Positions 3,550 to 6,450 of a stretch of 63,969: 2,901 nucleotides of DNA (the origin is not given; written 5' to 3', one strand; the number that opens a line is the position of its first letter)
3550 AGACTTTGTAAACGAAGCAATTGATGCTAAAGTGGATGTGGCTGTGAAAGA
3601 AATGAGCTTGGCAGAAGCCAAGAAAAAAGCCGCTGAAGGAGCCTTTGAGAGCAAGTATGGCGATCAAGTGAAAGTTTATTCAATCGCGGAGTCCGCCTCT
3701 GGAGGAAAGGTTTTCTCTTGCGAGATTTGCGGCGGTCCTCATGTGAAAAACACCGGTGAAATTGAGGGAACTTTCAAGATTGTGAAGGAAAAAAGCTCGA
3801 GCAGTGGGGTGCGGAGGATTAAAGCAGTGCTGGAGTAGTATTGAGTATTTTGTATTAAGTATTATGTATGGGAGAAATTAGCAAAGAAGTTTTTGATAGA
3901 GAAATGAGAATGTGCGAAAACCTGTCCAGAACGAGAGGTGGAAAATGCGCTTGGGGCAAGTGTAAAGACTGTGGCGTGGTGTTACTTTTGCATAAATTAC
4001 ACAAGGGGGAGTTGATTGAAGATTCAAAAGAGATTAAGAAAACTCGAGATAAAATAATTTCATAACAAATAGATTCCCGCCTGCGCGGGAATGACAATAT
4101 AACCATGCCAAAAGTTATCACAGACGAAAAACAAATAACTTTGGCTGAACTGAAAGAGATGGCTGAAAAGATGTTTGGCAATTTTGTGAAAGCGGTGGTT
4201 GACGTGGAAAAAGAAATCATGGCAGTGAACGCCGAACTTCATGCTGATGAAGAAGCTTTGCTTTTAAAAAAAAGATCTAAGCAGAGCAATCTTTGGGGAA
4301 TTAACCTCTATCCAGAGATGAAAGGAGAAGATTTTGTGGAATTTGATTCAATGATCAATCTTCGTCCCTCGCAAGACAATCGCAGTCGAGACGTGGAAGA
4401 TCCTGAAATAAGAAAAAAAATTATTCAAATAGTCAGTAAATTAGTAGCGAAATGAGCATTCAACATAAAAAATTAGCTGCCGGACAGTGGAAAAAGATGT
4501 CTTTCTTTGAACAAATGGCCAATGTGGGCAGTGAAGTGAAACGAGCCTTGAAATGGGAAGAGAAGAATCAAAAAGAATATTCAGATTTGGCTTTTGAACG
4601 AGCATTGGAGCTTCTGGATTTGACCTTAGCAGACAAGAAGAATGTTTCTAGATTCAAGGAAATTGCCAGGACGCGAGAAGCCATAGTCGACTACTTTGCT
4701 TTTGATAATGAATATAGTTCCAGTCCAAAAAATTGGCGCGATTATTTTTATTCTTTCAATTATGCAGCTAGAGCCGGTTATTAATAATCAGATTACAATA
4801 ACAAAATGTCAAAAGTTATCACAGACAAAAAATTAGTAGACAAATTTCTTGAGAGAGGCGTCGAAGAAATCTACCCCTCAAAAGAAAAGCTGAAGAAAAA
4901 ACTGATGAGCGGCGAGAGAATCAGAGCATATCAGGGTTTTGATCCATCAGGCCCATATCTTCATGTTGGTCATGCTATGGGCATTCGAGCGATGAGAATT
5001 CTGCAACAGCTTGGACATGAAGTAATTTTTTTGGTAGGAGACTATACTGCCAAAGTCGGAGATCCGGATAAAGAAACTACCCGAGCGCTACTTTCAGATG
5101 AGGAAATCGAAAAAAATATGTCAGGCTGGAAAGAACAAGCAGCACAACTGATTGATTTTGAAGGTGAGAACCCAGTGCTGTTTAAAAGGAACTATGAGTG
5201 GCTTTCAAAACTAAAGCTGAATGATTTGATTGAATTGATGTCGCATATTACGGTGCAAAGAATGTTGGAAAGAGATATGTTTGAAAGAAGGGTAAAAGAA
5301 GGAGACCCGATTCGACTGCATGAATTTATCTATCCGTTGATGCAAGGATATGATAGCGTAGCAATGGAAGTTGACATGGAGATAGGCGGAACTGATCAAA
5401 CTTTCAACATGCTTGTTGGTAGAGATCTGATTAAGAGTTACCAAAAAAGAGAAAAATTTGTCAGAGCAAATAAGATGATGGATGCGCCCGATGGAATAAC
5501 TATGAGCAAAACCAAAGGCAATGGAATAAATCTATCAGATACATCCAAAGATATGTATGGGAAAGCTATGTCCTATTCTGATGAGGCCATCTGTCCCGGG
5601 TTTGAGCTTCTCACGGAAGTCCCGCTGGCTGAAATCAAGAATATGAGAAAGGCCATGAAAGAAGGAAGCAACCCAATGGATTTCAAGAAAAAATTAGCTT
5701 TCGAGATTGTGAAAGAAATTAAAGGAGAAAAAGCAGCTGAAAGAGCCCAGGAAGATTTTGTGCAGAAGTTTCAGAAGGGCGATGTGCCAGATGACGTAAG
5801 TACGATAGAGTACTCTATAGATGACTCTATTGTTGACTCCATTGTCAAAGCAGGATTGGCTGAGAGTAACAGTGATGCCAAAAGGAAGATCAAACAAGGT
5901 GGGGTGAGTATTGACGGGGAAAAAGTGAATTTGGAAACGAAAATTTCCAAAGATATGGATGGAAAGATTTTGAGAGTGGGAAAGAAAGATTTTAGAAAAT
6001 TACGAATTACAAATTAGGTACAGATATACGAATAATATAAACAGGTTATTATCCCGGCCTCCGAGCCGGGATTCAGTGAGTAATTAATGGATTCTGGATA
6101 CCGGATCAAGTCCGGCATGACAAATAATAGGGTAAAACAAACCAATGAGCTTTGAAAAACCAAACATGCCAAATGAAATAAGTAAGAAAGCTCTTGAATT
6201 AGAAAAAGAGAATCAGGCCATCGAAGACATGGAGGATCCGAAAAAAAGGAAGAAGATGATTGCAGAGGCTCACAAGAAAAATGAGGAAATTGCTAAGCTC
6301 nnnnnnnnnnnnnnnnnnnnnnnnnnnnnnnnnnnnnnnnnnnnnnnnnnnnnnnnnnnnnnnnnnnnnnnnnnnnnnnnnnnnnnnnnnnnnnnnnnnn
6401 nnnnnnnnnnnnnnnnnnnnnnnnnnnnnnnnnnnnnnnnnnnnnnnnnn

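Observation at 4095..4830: DUF5674 gene pair inserted at the tyrS start, duplicating the tyrS 5' end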

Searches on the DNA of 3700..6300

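Call 54: search_rna_families(source=window, start=3700, end=6300, threshold=evalue, max_evalue=1)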
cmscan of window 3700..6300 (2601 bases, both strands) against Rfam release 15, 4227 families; matches with E-value up to 1: 2.
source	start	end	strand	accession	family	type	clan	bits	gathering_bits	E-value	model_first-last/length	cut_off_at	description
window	4050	4111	-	RF02748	FtrB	Gene; sRNA;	-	28.1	66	0.079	1-115/115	no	Francisella sRNA B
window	4787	4837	+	RF02765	Ysr209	Gene; sRNA;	-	25.7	59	0.16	1-46/46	no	Yersinia sRNA 209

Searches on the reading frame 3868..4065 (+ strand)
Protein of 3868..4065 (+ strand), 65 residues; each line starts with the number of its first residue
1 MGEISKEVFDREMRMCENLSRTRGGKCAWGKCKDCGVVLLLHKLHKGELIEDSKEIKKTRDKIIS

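Call 3: search_protein_families(library=pfam, proteins=[window:3868-4065:+], max_evalue=0.1)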
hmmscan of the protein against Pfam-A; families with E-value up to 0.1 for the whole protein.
window:3868-4065:+ (65 aa): 0 families

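Call 26: search_protein_families(library=ncbifam, proteins=[window:3868-4065:+], max_evalue=1)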
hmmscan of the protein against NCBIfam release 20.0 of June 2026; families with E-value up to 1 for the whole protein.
window:3868-4065:+ (65 aa): 0 families

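Call 27: search_protein_families(library=padloc, proteins=[window:3868-4065:+], max_evalue=1)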
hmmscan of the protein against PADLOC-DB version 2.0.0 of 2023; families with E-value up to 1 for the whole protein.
window:3868-4065:+ (65 aa): 0 families

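Call 56: find_homologous_proteins(query=window:3868-4065:+, max_evalue=0.001)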
Query window:3868-4065:+ (65 aa): 9 proteins with E <= 0.001 among 9 candidates.
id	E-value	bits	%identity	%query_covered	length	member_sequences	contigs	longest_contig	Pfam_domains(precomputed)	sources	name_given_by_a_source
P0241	2.4e-36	139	100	100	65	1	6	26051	-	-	-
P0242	4.8e-21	91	62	94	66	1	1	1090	-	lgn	-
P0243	1.5e-19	86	58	95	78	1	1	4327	-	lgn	-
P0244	5.1e-19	85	66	72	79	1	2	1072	-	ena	-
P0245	2.5e-18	82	64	94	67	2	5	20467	-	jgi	-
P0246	1.7e-17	80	61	94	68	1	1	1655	-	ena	-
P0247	3.3e-17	79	61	94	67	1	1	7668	-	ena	-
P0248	4.5e-17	78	59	94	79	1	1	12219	-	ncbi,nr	ncbi:MAG: hypothetical protein U9P70_03520 [Patescibacteria group bacterium]|nr:hypothetical protein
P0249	2.0e-16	76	59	94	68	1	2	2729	-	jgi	-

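Call 57: find_encoding_contigs(protein=P0245, flank=3500, max_places=3)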
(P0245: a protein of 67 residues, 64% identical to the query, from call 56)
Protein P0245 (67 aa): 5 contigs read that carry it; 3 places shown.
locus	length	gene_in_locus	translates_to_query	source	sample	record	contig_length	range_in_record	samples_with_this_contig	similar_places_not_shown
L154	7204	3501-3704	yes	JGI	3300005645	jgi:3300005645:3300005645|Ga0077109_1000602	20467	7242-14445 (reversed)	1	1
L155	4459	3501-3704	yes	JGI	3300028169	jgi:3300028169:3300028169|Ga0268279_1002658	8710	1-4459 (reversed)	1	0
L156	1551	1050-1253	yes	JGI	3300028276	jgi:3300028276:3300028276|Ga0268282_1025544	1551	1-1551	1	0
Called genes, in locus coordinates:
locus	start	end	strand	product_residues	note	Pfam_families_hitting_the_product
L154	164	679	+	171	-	-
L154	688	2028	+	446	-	PF01420:Methylase_S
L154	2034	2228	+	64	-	-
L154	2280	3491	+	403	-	PF12705:PDDEXK_1, PF01930:Cas_Cas4 (weak)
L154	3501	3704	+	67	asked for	-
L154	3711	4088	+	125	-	PF14534:DUF4440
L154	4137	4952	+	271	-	-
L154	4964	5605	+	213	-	-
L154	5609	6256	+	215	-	PF03575:Peptidase_S51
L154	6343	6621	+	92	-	-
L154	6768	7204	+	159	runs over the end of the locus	PF00293:NUDIX (weak)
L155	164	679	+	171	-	-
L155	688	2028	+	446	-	PF01420:Methylase_S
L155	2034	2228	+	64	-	-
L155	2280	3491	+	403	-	PF12705:PDDEXK_1, PF01930:Cas_Cas4 (weak)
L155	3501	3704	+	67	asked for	-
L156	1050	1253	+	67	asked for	-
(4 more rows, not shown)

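Call 58: find_encoding_contigs(protein=P0248, flank=3500, max_places=2)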
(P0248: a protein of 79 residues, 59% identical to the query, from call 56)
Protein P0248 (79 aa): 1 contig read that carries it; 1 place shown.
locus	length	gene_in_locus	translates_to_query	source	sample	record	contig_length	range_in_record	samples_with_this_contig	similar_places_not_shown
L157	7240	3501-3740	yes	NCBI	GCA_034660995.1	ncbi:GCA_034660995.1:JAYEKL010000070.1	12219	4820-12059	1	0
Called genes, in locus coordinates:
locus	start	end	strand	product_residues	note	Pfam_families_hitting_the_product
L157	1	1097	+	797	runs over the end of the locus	PF01326:PPDK_N, PF00391:PEP-utilizers, PF02896:PEP-utilizers_C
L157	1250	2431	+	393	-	PF13173:AAA_14, PF13635:DUF4143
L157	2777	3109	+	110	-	-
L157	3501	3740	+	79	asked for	-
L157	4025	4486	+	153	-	PF00293:NUDIX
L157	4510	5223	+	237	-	PF01209:Ubie_methyltran, PF13489:Methyltransf_23, PF05148:Methyltransf_8, PF05175:MTS (weak), PF13847:Methyltransf_31, PF08241:Methyltransf_11, PF08242:Methyltransf_12, PF13649:Methyltransf_25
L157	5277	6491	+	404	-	PF05496:RuvB_N, PF01078:Mg_chelatase (faint), PF00004:AAA, PF07728:AAA_5 (weak), PF13173:AAA_14 (weak), PF16193:AAA_assoc_2, PF12002:MgsA_C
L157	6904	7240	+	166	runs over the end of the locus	PF13453:Zn_ribbon_TFIIB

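Call 59: find_encoding_contigs(protein=P0247, flank=3500, max_places=2)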
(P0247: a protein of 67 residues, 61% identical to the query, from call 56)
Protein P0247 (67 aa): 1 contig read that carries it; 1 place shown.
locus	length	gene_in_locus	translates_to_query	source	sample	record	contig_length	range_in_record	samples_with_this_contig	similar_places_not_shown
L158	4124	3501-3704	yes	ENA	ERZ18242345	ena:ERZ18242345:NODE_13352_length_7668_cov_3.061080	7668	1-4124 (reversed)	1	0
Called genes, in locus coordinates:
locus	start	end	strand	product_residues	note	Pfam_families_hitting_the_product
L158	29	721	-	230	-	-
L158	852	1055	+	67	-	-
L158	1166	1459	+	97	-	-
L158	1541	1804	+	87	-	-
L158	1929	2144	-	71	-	-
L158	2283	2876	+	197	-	PF01936:NYN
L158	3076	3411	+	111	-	PF10539:Dev_Cell_Death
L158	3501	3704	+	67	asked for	-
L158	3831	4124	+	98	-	?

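Call 60: find_encoding_contigs(protein=P0243, flank=3500, max_places=2)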
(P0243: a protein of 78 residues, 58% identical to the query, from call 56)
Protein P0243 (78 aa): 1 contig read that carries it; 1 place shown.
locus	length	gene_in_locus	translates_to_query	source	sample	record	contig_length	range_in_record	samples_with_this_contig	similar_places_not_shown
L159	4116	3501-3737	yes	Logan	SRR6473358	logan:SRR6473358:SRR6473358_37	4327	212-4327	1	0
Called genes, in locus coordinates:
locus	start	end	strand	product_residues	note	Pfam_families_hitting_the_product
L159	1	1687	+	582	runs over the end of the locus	PF01807:Zn_ribbon_DnaG, PF08275:DNAG_N, PF01751:Toprim, PF13155:Toprim_2, PF13662:Toprim_4, PF10410:DnaB_bind (weak)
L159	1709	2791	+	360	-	PF03979:Sigma70_r1_1, PF00140:Sigma70_r1_2, PF04542:Sigma70_r2, PF04539:Sigma70_r3, PF04545:Sigma70_r4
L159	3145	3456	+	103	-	-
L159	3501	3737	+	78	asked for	-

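Call 85: search_protein_families(library=phrogs, proteins=[window:3868-4065:+], max_evalue=0.01)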
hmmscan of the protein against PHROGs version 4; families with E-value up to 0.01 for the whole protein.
window:3868-4065:+ (65 aa): 0 families
